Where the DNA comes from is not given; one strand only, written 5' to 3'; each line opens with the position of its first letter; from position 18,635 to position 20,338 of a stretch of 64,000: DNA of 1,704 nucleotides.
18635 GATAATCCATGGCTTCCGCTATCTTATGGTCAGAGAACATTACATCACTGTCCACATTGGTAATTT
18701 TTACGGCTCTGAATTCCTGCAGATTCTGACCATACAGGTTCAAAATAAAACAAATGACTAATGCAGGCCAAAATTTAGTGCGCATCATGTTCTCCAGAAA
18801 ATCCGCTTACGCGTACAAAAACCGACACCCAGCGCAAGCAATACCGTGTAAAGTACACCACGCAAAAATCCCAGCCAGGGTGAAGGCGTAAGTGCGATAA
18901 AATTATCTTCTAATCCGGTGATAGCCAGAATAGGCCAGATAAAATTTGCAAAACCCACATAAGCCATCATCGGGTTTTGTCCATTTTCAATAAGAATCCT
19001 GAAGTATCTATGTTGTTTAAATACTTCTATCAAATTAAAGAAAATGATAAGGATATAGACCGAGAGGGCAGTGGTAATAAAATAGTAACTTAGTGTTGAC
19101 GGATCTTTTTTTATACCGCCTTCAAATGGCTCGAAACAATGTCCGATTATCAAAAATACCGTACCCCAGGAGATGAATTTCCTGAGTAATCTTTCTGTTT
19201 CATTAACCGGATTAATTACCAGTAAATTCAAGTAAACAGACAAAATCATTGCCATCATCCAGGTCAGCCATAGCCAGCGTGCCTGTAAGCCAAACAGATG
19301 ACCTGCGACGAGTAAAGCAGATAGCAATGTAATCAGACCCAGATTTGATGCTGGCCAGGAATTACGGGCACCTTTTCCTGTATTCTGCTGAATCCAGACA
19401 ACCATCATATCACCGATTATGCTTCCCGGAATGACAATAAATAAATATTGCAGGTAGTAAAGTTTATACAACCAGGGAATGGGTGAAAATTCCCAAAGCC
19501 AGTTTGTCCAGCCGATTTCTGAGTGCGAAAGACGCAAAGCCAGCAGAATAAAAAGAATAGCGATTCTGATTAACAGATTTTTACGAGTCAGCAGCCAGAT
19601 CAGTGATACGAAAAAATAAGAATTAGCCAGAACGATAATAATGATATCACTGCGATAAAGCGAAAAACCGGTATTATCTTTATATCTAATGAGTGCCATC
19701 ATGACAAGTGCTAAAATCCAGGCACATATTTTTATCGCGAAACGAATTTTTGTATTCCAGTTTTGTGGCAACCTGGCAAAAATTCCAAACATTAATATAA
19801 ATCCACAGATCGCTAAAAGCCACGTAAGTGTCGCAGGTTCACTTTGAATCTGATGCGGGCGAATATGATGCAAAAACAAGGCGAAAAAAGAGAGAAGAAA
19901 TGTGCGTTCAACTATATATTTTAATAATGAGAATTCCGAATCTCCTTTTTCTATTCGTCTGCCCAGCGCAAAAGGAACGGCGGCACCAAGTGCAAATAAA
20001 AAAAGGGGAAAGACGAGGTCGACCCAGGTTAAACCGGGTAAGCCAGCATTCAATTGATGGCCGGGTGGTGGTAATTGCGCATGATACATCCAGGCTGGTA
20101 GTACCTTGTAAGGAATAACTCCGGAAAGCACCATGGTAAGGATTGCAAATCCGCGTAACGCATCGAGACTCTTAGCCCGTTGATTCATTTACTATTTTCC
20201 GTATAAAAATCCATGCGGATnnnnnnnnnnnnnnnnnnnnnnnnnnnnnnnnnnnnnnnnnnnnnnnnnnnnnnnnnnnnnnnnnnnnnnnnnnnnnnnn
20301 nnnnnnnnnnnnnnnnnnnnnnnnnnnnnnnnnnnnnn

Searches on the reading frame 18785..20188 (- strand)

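Call 82: search_protein_families(library=pfam, proteins=[window:18785-20188:-], max_evalue=0.00001)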
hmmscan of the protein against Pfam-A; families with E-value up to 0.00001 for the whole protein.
window:18785-20188:- (467 aa): 1 family
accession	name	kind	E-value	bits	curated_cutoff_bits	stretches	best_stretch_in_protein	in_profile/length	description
PF16401.11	DUF5009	-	1.1e-79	267.9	25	1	4-261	1-259/260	Domain of unknown function (DUF5009)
